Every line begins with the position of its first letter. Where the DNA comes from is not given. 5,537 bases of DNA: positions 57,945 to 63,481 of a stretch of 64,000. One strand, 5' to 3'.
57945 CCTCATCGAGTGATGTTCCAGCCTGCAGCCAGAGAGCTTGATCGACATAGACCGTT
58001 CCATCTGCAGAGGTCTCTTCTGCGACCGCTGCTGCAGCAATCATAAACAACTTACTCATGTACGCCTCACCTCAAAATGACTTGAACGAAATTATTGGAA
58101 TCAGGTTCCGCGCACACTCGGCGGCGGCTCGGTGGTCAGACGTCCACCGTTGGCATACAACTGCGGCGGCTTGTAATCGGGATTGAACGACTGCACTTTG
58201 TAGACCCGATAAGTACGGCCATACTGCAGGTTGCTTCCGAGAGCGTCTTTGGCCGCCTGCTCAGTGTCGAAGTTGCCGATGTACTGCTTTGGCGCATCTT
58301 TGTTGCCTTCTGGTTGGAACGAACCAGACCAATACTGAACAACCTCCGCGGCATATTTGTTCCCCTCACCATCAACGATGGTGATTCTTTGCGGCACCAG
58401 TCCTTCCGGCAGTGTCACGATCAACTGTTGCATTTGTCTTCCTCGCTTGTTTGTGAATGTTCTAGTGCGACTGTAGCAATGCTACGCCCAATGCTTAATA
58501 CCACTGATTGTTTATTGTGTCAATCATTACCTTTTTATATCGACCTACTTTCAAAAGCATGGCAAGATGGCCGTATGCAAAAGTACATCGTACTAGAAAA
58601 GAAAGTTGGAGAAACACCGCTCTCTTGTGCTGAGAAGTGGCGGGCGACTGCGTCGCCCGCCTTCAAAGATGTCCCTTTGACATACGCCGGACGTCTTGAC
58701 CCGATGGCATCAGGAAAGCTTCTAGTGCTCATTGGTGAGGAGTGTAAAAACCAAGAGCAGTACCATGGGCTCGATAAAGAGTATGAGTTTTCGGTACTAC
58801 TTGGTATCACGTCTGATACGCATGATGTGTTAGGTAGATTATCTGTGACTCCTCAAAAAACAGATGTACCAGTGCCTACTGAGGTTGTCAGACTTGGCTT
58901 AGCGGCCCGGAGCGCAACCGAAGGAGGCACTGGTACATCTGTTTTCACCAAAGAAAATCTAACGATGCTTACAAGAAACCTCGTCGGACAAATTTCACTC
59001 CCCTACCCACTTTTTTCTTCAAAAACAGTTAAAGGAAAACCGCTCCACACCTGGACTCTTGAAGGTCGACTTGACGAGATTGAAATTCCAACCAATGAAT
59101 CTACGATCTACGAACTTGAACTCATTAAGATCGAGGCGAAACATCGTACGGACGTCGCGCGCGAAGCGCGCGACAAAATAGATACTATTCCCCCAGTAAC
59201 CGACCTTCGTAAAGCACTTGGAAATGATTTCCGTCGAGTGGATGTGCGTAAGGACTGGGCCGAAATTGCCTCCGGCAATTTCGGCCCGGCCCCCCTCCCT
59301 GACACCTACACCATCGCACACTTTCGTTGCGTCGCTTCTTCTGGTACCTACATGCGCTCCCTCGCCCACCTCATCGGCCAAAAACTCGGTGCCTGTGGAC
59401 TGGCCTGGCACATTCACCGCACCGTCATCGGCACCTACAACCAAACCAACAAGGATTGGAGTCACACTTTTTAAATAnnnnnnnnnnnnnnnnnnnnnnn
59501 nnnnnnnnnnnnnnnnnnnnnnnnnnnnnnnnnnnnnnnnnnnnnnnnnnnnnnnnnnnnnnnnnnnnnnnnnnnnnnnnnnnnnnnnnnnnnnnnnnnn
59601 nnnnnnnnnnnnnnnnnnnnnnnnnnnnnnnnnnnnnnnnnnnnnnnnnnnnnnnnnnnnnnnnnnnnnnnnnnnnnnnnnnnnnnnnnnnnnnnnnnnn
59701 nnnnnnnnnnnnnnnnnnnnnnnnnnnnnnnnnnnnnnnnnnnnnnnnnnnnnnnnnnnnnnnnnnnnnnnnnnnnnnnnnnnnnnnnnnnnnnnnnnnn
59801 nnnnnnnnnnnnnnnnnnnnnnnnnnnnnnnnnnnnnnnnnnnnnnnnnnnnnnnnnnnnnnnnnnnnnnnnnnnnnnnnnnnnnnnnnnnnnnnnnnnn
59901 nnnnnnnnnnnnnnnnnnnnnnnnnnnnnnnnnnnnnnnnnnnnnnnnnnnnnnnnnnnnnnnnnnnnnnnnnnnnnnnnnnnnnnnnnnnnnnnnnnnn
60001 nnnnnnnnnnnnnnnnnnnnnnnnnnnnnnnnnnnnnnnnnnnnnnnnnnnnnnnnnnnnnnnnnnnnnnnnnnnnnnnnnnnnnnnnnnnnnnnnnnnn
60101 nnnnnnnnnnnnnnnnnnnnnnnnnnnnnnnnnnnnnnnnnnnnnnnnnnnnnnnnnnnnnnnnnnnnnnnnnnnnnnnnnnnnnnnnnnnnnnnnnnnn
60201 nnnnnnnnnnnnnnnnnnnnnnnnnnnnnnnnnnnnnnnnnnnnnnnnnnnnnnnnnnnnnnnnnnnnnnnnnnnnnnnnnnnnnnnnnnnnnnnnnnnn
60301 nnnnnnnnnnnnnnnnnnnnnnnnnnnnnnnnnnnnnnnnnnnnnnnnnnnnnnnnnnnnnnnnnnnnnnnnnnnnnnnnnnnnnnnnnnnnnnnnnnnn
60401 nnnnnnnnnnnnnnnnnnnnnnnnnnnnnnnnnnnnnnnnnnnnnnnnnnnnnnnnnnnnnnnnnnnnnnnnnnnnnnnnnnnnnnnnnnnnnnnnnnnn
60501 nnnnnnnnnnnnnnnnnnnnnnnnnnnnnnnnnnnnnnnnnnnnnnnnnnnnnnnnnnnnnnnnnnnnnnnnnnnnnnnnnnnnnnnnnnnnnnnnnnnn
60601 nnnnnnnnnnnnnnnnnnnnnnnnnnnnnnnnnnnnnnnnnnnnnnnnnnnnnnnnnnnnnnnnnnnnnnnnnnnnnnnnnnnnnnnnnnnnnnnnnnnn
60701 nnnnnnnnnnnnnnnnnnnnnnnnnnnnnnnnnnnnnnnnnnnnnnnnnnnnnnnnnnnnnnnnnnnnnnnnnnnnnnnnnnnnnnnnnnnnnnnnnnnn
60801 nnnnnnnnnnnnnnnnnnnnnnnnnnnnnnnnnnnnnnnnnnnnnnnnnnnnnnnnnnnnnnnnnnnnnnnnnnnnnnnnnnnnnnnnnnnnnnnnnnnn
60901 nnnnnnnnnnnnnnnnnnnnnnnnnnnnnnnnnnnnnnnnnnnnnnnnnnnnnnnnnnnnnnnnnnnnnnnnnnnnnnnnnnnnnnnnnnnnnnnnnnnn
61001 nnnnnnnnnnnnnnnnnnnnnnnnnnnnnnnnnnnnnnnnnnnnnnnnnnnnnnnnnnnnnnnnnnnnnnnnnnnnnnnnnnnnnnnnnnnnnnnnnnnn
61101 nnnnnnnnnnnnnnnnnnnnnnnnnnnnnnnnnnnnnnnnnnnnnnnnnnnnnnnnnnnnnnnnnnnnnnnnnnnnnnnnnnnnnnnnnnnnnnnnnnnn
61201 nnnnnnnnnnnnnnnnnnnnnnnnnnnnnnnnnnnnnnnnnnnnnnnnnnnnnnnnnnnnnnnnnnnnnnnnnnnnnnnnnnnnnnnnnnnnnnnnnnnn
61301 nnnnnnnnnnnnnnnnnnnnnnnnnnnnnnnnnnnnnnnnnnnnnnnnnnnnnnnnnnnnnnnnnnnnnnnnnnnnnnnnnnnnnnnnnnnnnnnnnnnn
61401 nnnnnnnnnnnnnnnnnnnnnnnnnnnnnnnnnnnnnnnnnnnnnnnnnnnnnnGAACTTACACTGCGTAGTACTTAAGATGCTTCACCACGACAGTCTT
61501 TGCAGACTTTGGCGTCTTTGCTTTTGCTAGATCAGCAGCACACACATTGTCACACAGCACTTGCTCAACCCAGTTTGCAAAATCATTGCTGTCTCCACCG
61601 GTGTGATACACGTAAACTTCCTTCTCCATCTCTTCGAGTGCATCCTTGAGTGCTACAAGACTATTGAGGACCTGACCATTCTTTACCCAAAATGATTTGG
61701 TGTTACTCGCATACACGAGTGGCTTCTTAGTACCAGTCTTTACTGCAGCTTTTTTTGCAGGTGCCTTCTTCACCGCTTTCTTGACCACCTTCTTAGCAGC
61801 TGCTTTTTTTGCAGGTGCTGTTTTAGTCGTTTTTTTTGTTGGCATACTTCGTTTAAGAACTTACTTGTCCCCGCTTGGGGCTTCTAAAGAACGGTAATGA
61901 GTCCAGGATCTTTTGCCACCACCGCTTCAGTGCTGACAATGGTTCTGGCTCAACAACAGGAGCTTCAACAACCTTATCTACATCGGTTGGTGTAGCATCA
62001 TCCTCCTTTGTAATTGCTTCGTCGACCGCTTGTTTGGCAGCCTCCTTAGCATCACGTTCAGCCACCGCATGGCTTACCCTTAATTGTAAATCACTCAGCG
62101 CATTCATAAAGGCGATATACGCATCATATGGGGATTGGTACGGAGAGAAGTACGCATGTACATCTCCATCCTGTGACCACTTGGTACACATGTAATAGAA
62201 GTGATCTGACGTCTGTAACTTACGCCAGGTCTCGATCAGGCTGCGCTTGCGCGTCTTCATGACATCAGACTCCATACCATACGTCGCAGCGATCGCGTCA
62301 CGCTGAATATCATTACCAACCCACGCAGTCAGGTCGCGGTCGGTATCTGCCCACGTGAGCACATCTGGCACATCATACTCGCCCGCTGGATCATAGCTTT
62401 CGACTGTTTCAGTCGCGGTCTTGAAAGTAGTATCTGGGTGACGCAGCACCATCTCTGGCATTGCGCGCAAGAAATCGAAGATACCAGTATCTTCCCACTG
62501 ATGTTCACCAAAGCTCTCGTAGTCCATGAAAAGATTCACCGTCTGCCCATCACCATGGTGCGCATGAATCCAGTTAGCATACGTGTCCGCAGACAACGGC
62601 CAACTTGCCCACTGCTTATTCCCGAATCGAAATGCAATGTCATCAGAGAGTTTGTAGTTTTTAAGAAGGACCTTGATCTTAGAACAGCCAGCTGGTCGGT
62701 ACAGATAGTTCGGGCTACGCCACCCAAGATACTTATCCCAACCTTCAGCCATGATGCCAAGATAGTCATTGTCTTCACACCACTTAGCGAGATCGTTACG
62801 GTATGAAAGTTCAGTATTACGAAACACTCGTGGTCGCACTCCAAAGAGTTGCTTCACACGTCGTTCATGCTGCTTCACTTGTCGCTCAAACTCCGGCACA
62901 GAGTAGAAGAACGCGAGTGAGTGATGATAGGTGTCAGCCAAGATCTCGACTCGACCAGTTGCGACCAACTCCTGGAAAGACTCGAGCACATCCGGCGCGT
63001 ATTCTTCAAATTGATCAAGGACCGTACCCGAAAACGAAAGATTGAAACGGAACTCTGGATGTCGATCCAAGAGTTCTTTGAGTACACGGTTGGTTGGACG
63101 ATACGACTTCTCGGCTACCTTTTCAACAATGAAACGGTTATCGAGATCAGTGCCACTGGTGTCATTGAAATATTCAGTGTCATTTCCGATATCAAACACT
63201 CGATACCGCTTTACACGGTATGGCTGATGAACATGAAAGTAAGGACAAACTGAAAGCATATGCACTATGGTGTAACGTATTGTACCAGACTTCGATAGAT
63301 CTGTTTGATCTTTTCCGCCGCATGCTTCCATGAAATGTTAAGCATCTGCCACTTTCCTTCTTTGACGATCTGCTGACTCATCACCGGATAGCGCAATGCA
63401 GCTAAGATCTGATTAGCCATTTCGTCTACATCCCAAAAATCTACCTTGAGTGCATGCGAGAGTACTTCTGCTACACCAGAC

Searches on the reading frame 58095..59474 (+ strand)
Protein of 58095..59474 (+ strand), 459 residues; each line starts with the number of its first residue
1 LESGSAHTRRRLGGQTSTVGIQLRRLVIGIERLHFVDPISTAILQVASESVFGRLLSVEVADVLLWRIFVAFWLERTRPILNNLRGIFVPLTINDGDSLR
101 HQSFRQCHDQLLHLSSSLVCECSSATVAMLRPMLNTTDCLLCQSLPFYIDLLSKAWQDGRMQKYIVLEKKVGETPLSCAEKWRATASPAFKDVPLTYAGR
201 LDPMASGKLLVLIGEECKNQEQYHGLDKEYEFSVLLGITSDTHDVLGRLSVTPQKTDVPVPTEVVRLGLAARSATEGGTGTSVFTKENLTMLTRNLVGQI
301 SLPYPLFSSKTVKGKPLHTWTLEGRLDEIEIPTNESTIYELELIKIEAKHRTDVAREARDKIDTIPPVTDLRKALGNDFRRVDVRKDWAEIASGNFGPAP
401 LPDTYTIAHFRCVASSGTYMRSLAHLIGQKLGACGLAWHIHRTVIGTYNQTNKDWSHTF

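Call 61: search_protein_families(library=pfam, proteins=[window:58095-59474:+], max_evalue=0.001)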
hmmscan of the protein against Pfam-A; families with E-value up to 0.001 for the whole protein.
window:58095-59474:+ (459 aa): 1 family
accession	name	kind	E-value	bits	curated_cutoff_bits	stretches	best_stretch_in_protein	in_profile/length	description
PF01509.24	TruB_N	-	1e-19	71.8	27.3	2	197-252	11-66/149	TruB family pseudouridylate synthase (N terminal domain)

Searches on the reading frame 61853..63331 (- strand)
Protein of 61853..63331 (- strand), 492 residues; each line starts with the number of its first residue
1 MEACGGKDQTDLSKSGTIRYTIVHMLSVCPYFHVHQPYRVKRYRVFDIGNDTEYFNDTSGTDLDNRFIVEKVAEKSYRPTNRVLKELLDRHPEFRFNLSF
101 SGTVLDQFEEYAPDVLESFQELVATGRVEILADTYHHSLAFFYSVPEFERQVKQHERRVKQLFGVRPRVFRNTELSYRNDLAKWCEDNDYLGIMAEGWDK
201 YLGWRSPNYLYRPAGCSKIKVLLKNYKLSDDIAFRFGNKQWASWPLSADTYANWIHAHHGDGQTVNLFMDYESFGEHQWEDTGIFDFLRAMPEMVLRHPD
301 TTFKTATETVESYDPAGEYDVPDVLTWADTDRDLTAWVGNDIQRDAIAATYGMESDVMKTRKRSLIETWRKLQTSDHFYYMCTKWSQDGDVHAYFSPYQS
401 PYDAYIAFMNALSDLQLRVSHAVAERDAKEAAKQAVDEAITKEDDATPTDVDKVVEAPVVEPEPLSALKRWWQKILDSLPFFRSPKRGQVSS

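Call 55: find_encoding_contigs(protein=window:61856-63331:-, flank=10000, max_places=2)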
Protein window:61856-63331:- (492 aa): no gene with exactly this product is on record in the collection.
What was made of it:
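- Tried and rejected: Extending the source genome beyond the window on the right failed because the protein is not on record (call 55).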

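Call 61: search_protein_families(library=pfam, proteins=[window:61853-63331:-], max_evalue=0.001)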
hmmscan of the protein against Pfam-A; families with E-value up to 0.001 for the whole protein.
window:61853-63331:- (492 aa): 3 families
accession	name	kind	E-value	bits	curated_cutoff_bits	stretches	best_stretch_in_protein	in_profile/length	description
PF03065.20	Glyco_hydro_57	-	1.1e-67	228.8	21.2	1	31-322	3-291/291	Glycosyl hydrolase family 57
PF01522.26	Polysacc_deac_1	-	2.9e-05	24.4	23.1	1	117-187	49-118/124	Polysaccharide deacetylase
PF01074.27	Glyco_hydro_38N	-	0.00054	19.9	25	0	75-170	24-117/270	Glycosyl hydrolases family 38 N-terminal domain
